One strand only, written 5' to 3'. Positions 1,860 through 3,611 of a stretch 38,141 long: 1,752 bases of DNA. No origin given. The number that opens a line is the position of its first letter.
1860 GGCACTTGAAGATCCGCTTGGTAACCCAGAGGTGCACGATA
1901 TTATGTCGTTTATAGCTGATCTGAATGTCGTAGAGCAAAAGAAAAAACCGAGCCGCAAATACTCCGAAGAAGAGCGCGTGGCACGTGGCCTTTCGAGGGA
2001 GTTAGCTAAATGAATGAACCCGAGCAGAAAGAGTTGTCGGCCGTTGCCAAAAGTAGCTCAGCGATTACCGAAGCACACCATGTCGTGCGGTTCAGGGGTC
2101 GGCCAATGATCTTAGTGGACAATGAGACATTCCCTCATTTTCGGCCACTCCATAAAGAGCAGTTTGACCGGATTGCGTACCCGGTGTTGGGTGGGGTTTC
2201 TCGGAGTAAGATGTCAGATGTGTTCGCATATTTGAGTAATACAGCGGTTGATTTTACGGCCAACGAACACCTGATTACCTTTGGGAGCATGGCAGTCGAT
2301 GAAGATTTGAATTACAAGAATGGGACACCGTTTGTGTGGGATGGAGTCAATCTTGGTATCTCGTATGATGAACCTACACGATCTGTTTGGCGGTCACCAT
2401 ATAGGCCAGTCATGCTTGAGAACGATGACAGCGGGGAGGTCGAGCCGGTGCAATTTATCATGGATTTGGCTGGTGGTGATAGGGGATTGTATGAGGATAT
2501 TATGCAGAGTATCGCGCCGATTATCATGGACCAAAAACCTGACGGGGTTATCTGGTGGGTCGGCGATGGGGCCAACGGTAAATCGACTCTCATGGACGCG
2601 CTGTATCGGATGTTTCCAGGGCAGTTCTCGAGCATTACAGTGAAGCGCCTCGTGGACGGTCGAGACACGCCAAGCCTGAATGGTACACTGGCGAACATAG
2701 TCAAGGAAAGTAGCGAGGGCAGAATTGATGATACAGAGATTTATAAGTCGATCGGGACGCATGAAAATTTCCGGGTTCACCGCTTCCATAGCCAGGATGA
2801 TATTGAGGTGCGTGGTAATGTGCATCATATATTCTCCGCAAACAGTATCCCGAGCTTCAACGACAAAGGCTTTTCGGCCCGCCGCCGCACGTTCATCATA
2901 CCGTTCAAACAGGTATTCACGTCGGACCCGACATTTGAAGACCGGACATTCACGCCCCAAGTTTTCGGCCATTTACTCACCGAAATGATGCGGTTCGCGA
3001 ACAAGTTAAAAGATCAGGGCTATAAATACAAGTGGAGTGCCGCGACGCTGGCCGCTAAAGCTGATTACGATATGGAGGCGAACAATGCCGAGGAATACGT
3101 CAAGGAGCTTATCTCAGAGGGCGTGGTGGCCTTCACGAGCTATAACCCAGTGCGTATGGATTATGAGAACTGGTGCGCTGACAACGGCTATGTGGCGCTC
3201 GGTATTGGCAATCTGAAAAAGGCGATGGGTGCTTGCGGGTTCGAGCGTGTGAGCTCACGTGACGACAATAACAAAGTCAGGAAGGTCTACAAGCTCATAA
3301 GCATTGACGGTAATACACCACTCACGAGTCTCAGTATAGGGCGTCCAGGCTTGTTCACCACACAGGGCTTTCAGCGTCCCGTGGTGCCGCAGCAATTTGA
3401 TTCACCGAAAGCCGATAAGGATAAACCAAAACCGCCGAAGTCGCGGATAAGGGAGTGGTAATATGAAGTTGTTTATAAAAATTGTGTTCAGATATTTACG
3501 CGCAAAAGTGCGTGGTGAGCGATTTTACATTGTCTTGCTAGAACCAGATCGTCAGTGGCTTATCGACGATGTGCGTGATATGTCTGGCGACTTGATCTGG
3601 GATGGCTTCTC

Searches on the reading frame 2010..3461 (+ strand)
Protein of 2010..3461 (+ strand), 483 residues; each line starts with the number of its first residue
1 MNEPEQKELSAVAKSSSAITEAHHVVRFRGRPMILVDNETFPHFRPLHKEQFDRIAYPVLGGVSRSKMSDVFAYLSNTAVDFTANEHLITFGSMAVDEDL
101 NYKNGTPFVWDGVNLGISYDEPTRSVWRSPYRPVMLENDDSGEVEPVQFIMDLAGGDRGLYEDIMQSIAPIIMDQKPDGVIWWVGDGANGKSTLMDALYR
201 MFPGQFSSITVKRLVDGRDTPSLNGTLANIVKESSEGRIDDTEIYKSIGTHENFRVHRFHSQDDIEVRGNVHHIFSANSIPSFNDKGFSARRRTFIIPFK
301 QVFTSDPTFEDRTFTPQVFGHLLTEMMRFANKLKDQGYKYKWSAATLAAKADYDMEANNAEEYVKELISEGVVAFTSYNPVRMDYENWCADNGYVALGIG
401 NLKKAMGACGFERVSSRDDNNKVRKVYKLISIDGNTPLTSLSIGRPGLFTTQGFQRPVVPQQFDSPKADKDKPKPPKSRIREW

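Call 6: search_protein_families(library=pfam, proteins=[window:2010-3461:+], max_evalue=0.01)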
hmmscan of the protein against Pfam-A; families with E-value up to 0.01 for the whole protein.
window:2010-3461:+ (483 aa): 1 family
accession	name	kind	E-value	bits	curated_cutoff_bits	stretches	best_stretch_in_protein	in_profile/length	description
PF19263.5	DUF5906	-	1.3e-11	45.5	27.6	1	184-292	2-114/114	Family of unknown function (DUF5906)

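Call 7: search_dna_similar(query=window:2010-3461:+, collection=phages, mode=protein)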
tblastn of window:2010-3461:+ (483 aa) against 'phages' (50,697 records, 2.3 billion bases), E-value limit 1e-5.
Records with a match: 43; places in all: 43; records where one place covers at least 80% of the query: 9.
Best place of each record, by identity: <60% 43.
By first word of the organism name: Streptococcus 14; Bacteriophage 8; Lactococcus 7; Listeria 5; Paenibacillus 3; Bacillus 1; Staphylococcus 1; Microbacterium 1; Clostridium 1; Enterococcus 1; and 1 more.
By host as written in the record: - 8; Streptococcus thermophilus 6; Listeria monocytogenes 3; Paenibacillus larvae 3; Lactococcus lactis SMQ-86 3; Streptococcus thermophilus ST64985 2; Listeria 2; Lactococcus lactis 2; and 13 more.
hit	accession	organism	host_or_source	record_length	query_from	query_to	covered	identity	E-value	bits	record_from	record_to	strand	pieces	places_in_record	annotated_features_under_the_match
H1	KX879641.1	Streptococcus phage CHPC577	Streptococcus thermophilus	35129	2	407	84%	21.9%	3e-6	56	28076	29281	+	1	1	DNA primase/helicase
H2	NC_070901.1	Streptococcus phage CHPC577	Streptococcus thermophilus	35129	2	407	84%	21.9%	3e-6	56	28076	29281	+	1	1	DNA primase/helicase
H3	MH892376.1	Streptococcus phage SW1151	Streptococcus thermophilus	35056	2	407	84%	21.9%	4e-6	56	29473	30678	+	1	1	DNA primase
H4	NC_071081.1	Streptococcus phage SW1151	Streptococcus thermophilus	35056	2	407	84%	21.9%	4e-6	56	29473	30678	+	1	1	DNA primase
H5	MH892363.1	Streptococcus phage SW14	Streptococcus thermophilus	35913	2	407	84%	21.9%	4e-6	56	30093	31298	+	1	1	primase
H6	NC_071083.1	Streptococcus phage SW14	Streptococcus thermophilus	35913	2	407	84%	21.9%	4e-6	56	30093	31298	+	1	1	primase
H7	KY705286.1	Streptococcus phage P9853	Streptococcus thermophilus ST64985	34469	4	407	84%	21.0%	9e-6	54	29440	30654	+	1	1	primase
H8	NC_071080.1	Streptococcus phage P9853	Streptococcus thermophilus ST64985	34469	4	407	84%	21.0%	9e-6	54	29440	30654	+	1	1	primase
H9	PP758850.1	Streptococcus phage phiGBSVK-D_GBSInt1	Streptococcus agalactiae JN_AR_GBS373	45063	7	409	83%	20.1%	5e-6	55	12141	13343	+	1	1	DNA primase/helicase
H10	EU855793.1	Listeria phage P40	Listeria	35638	16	337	67%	22.8%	4e-8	62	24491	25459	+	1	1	gp32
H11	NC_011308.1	Listeria phage P40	Listeria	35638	16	337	67%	22.8%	4e-8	62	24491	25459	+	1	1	DNA primase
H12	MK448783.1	Streptococcus phage Javan503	Streptococcus pyogenes MGAS10750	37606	140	417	58%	23.4%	7e-6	55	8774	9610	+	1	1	DNA primase/helicase (x2)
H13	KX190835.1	Bacillus phage vB_BtS_BMBtp15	Bacillus thuringiensis BGSC 4AE1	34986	164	406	50%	26.7%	4e-12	75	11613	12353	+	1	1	primase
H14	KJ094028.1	Listeria phage LP-083-1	Listeria monocytogenes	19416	129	390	54%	24.6%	3e-11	72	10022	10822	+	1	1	primase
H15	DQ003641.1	Listeria phage P35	Listeria monocytogenes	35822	129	390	54%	24.6%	3e-11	72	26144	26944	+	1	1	gp34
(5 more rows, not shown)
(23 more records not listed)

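Call 8: find_related_loci(query=window:2010-3461:+, collection=viral_contigs, flank=6000)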
Query window:2010-3461:+ (483 aa) in viral_contigs; peptide patterns used: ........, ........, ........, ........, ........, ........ (x = any residue, [..] = any of these).
17 stretches matched a pattern; 2 encode a relative of the query (tblastn E <= 1e-3); 2 distinct loci.
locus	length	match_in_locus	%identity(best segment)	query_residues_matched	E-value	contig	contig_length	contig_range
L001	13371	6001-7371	58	10-476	0e+0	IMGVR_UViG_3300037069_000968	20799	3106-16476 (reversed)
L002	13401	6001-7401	58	10-457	0e+0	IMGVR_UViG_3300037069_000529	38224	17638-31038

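Call 20: find_related_loci(query=A1, collection=metagenome_contigs, flank=6000)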
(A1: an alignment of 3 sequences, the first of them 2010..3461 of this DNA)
Query A1 (483 aa) in metagenome_contigs; peptide patterns used: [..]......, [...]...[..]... (x = any residue, [..] = any of these).
126 stretches matched a pattern; 13 encode a relative of the query (tblastn E <= 1e-3); 13 distinct loci.
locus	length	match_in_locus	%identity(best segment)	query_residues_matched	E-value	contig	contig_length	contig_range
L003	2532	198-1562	58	5-470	0e+0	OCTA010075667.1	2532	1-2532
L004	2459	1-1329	61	47-481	0e+0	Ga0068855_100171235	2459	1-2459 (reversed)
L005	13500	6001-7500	56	4-480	0e+0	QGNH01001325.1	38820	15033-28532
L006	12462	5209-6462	45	9-453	2e-122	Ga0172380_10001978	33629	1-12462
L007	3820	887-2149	44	13-458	6e-125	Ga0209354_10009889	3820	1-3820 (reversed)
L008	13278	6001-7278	45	1-453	2e-121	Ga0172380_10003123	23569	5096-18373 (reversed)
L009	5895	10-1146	47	52-453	1e-117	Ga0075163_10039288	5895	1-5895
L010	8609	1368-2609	43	25-453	5e-110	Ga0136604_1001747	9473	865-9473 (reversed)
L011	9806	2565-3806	43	25-453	5e-110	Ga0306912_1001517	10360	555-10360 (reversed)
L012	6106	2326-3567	42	25-453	1e-109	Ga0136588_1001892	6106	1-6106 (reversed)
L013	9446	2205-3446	42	25-453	1e-109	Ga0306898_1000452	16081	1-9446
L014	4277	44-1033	50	125-453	2e-105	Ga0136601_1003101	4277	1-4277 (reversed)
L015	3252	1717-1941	29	358-432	2e-6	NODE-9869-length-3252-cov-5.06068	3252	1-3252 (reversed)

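Call 21: find_related_loci(query=A1, collection=genome_contigs, flank=6000)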
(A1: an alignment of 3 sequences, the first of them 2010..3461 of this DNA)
Query A1 (483 aa) in genome_contigs; peptide patterns used: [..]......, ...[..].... (x = any residue, [..] = any of these).
44 stretches matched a pattern; 1 encode a relative of the query (tblastn E <= 1e-3); 1 distinct loci.
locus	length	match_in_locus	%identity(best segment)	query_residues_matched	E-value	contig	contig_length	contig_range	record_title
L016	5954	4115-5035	50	24-349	1e-107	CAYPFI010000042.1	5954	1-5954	MAG TPA_asm: uncultured Candidatus Saccharibacteria bacterium isolate binchicken_co398_170 genome assembly, contig: NODE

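Call 22: find_related_loci(query=A1, collection=viral_contigs, flank=6000)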
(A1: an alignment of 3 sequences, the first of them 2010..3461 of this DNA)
Query A1 (483 aa) in viral_contigs; peptide patterns used: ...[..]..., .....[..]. (x = any residue, [..] = any of these).
77 stretches matched a pattern; 5 encode a relative of the query (tblastn E <= 1e-3); 5 distinct loci.
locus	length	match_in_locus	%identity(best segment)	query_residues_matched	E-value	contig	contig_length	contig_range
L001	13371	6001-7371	58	10-476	0e+0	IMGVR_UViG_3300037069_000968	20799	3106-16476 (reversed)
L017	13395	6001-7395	57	10-458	1e-176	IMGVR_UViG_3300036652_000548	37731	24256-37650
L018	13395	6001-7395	57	10-458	1e-176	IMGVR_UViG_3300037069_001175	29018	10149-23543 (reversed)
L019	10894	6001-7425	54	3-467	5e-170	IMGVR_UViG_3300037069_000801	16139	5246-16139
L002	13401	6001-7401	58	10-457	0e+0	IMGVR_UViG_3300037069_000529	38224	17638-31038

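Call 27: search_protein_families(library=phrogs, proteins=[window:2010-3461:+], max_evalue=0.001)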
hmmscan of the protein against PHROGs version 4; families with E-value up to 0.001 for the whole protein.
window:2010-3461:+ (483 aa): 7 families
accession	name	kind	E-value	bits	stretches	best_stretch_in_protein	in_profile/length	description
phrog_864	-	DNA, RNA and nucleotide metabolism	2.9e-30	106.5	1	148-430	334-623/1064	DNA primase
phrog_1156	-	DNA, RNA and nucleotide metabolism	8.1e-24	85.2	1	148-417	526-811/855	DNA primase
phrog_1829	-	DNA, RNA and nucleotide metabolism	4.1e-23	82.4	1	148-432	473-755/772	DNA primase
phrog_7601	-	unknown function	4e-17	63.5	1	180-424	22-266/289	-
phrog_6088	-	DNA, RNA and nucleotide metabolism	1.1e-14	54.9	1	181-395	509-728/772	DNA primase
phrog_2478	-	DNA, RNA and nucleotide metabolism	8e-10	38.4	1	180-433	584-841/854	DNA polymerase/primase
phrog_1883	-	DNA, RNA and nucleotide metabolism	5.2e-07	29.4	1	181-419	494-739/756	DNA helicase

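Call 36: search_solved_structures(query=A2, max_evalue=1)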
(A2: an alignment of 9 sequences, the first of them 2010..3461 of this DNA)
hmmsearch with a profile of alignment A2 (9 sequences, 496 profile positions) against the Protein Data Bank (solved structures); distinct sequences matched with E-value up to 1: 7.
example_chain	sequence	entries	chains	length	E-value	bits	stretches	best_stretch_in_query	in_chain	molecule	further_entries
7ola_A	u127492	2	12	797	1e-11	47.6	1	168-450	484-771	DNA primase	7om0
6k9e_A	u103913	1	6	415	0.0056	18.7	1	188-327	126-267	Primase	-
6k9c_A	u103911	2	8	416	0.0056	18.7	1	188-327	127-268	Primase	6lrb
1mv5_A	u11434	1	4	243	0.069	15.1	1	180-232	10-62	Multidrug resistance ABC transporter ATP-binding and permease protein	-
3sbf_A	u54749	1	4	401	0.73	11.7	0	262-297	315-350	mandelate racemase / muconate lactonizing enzyme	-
3dfh_A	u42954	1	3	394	0.74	11.7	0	262-297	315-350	mandelate racemase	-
3r25_A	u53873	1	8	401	0.76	11.7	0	262-297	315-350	mandelate racemase / muconate lactonizing enzyme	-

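Call 37: search_protein_families(library=ncbifam, proteins=[window:2010-3461:+, L002:4572-4865:-, L002:5672-5890:+], max_evalue=0.01)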
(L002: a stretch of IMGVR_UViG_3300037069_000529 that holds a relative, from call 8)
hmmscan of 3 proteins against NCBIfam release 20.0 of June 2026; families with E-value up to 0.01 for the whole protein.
window:2010-3461:+ (483 aa): 3 families
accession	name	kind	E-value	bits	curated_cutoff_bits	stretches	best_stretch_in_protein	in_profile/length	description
TIGR01613.1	primase_Cterm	subfamily_domain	2.4e-23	82.5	108.7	1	148-395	45-297/304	phage/plasmid primase, P4 family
NF011296.0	PRK14709.1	subfamily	1.1e-08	34.1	613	1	149-417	175-449/469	hypothetical protein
NF005477.0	PRK07078.1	subfamily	0.0014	16.8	1014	1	148-408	460-725/759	hypothetical protein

L002:4572-4865:- (97 aa): 0 families

L002:5672-5890:+ (72 aa): 6 families
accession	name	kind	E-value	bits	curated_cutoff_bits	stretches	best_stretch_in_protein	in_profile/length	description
TIGR03830.1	CxxCG_CxxCG_HTH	subfamily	1e-08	35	61.8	1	17-65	70-120/127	type II TA system antitoxin MqsA family protein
NF041951.1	phage_RstR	subfamily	3.8e-05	23.9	80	1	15-56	5-46/108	RstR family transcriptional repressor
NF007257.0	PRK09706.1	subfamily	0.00017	21.4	101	1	17-57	10-50/135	transcriptional repressor DicA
TIGR03070.1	couple_hipB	subfamily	0.0005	20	71.65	1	16-52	6-42/58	type II toxin-antitoxin system Y4mF family antitoxin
NF047542.1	telomere_Tap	equivalog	0.0016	17.2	600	1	17-53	22-58/695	telomere-associated protein Tap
TIGR02612.1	mob_myst_A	hypoth_equivalog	0.0053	16.6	122.6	1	9-66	23-77/150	mobile mystery protein A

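Call 45: find_homologous_proteins(query=window:2010-3461:+, max_evalue=1e-30)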
Query window:2010-3461:+ (483 aa): 424 proteins with E <= 1e-30 among 6478 candidates; the best 120 are listed.
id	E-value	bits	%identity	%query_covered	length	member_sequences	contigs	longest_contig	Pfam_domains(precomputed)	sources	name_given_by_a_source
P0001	0.0e+0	1120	100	100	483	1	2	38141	PF19263.6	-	-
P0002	2.6e-247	839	75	99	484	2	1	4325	PF19263.6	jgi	jgi:hypothetical protein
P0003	2.6e-230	783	70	100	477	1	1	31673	PF19263.6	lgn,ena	-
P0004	5.2e-214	729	66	100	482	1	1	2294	PF19263.6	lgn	-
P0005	2.2e-208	711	65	100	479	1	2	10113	PF19263.6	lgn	-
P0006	1.1e-202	692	63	99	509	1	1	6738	PF19263.6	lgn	-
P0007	1.3e-199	682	64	95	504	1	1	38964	PF19263.6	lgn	-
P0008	1.6e-197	675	66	92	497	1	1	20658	PF19263.6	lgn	-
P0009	2.1e-197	675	64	96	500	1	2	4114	PF19263.6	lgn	-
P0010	2.1e-197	675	64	93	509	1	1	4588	PF19263.6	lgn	-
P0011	4.8e-197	674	65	93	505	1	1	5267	PF19263.6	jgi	-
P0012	1.2e-196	672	64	94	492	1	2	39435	PF19263.6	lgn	-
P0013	2.9e-196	671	66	89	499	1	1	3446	PF19263.6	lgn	-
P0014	4.9e-196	670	62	99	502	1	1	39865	PF19263.6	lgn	-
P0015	5.1e-195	667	62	98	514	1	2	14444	PF19263.6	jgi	jgi:hypothetical protein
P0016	9.4e-195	666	61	99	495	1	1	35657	PF19263.6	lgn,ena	-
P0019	2.7e-194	664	62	99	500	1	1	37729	PF19263.6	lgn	-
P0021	5.8e-194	663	63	95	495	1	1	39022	PF19263.6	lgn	-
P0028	4.4e-191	654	63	92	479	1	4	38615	PF19263.6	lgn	-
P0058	2.4e-187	642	59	98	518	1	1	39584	PF19263.6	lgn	-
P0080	1.1e-184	633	57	99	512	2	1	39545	PF19263.6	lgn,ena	-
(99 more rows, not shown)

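Call 46: find_encoding_contigs(protein=P0003, flank=10000, max_places=1)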
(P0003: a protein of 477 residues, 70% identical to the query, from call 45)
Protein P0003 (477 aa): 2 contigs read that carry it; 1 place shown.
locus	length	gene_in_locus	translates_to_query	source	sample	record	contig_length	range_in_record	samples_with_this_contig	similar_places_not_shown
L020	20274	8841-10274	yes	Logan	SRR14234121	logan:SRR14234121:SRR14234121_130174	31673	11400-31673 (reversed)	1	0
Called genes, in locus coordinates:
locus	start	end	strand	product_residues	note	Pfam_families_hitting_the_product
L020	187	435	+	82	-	-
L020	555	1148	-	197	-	-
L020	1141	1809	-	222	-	-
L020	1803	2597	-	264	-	PF09588:YqaJ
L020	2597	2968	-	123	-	-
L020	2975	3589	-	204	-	-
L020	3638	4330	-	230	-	PF13479:AAA_24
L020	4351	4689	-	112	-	-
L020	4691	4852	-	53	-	-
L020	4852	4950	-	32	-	-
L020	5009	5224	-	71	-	-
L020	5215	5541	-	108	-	PF24792:DUF7701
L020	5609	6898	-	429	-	PF04851:ResIII, PF00176:SNF2-rel_dom (faint), PF00271:Helicase_C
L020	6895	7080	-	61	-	-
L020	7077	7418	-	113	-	PF23790:Kyano_Gp96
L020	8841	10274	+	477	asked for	PF19263:DUF5906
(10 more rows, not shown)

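Call 47: find_encoding_contigs(protein=P0007, flank=10000, max_places=1)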
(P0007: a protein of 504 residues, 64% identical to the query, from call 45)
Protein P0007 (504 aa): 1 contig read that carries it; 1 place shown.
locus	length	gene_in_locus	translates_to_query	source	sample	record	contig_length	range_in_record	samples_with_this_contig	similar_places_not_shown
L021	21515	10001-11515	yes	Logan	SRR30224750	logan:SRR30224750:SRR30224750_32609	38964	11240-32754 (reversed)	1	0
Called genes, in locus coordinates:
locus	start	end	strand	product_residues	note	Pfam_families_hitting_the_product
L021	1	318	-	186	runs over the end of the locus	-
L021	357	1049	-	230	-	PF13479:AAA_24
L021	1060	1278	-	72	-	-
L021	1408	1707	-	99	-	-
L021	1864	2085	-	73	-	-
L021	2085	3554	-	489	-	PF00176:SNF2-rel_dom (faint), PF04851:ResIII (weak), PF00271:Helicase_C (weak)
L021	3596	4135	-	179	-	-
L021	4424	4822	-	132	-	-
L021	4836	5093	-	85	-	-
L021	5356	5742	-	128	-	-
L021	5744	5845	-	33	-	-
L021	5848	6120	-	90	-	-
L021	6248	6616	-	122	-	-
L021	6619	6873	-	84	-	-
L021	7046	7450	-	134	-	-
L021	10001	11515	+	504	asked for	PF19263:DUF5906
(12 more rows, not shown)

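Call 48: find_encoding_contigs(protein=P0012, flank=10000, max_places=1)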
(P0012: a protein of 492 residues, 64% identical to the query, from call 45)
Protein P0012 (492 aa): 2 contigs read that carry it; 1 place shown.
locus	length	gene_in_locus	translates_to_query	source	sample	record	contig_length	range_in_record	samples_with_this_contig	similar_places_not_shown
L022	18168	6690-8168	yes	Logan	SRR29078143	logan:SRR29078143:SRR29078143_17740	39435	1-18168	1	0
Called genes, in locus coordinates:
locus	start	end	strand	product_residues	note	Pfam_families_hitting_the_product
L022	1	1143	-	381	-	?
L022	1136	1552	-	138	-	-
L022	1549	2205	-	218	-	-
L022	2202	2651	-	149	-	-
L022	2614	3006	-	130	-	-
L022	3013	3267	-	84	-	-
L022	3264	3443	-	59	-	-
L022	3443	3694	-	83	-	-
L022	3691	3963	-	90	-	-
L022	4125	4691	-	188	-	-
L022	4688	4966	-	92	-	PF26096:DUF8033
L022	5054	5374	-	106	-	-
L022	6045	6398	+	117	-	-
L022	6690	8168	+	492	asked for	PF19263:DUF5906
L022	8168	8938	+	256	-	-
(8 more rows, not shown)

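Call 49: find_encoding_contigs(protein=P0014, flank=10000, max_places=1)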
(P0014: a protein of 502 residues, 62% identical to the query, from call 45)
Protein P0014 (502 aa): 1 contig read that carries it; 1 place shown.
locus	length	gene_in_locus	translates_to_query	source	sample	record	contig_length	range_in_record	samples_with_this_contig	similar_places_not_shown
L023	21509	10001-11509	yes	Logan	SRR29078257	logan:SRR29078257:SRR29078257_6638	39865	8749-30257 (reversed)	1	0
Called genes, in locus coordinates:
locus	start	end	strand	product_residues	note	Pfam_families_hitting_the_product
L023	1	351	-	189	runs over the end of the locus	-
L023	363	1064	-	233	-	PF09588:YqaJ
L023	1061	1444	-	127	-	-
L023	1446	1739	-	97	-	PF13083:KH_KhpA-B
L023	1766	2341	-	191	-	-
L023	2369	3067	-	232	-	PF13479:AAA_24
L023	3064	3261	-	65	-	-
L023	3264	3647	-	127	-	-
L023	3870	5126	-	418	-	PF04851:ResIII, PF00176:SNF2-rel_dom, PF00271:Helicase_C (weak)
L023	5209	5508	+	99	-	-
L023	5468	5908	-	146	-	-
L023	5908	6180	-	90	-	-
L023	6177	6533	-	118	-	-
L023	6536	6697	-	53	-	-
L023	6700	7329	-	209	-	-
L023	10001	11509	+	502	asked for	PF19263:DUF5906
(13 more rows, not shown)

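Call 50: find_encoding_contigs(protein=P0016, flank=10000, max_places=1)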
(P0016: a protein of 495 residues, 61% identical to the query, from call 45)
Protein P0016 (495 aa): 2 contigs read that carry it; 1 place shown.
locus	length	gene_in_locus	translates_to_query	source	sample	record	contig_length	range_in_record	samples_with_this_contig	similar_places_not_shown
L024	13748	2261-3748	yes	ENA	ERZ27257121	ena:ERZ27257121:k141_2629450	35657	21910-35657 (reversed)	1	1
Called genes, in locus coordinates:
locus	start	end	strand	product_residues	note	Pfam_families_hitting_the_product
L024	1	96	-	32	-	?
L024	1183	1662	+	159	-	-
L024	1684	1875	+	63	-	-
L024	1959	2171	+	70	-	PF01381:HTH_3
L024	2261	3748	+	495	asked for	PF19263:DUF5906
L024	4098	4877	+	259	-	-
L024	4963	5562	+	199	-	PF13489:Methyltransf_23 (weak), PF08241:Methyltransf_11 (faint), PF08242:Methyltransf_12, PF13649:Methyltransf_25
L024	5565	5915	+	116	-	-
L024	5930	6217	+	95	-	-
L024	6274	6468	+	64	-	-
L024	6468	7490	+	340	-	-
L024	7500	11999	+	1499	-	-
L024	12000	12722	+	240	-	-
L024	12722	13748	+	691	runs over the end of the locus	-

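Call 51: find_encoding_contigs(protein=P0019, flank=10000, max_places=1)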
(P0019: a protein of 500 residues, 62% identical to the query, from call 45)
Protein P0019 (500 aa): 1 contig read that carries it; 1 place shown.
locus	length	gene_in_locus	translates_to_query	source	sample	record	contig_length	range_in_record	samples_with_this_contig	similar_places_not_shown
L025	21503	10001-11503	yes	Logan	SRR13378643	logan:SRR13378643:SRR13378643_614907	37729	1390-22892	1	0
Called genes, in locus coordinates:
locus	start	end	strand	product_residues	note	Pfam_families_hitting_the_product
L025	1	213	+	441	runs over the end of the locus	PF01510:Amidase_2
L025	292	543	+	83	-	-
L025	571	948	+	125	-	-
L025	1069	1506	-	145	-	-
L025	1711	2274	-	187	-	-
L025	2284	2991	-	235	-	PF09588:YqaJ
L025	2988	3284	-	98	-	PF13083:KH_KhpA-B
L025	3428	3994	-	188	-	-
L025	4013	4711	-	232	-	PF13479:AAA_24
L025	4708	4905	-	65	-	-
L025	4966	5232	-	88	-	-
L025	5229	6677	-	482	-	PF04851:ResIII, PF00176:SNF2-rel_dom (weak), PF00271:Helicase_C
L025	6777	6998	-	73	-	-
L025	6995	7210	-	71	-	-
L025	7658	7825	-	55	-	-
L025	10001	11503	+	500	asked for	PF19263:DUF5906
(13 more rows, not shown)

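Call 52: find_encoding_contigs(protein=P0021, flank=10000, max_places=1)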
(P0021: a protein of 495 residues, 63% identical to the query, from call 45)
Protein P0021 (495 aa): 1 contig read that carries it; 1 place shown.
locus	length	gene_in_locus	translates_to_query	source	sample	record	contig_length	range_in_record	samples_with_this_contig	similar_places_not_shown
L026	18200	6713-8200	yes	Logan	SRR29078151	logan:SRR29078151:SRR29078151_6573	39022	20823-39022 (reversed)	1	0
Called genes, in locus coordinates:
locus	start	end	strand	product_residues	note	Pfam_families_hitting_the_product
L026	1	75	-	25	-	?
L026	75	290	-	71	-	-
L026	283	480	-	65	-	-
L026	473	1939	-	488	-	PF00176:SNF2-rel_dom (faint), PF04851:ResIII (weak), PF00271:Helicase_C (weak)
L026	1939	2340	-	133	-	-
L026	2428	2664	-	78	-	-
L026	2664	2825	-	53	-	-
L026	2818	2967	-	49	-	-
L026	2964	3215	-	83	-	-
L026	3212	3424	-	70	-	-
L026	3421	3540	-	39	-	-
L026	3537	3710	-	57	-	-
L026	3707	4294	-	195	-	-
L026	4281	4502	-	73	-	-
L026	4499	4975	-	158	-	-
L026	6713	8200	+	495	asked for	PF19263:DUF5906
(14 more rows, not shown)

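Call 53: find_encoding_contigs(protein=P0028, flank=10000, max_places=1)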
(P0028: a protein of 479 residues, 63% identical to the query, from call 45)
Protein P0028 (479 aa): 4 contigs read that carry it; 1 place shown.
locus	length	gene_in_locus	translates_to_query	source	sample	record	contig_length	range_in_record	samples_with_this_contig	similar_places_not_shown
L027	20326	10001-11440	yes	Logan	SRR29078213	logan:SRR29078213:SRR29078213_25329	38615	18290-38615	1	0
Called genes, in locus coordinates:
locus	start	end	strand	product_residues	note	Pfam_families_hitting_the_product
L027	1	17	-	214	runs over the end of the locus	-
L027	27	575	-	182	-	-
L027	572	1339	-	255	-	PF09588:YqaJ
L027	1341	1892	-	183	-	-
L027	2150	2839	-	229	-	PF13479:AAA_24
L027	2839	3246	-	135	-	-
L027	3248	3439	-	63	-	-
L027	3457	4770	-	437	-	PF00176:SNF2-rel_dom (weak), PF04851:ResIII (weak), PF00271:Helicase_C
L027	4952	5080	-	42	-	-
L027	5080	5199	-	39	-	-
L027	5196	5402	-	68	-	-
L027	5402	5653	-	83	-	-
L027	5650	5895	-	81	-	-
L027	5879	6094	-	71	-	-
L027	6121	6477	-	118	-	-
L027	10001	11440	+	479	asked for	PF19263:DUF5906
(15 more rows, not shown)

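Call 54: find_encoding_contigs(protein=P0058, flank=10000, max_places=1)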
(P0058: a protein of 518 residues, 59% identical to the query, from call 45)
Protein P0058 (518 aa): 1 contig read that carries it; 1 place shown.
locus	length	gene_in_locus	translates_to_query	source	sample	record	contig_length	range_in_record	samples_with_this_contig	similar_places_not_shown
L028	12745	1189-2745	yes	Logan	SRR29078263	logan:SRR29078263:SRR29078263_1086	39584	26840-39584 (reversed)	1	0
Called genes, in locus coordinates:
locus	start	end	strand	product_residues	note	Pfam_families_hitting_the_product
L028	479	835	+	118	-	-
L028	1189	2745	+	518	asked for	PF19263:DUF5906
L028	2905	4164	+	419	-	PF00145:DNA_methylase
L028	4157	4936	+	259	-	-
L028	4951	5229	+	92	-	-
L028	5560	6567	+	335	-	-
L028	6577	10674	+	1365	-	-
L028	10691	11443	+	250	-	-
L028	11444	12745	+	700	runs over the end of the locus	-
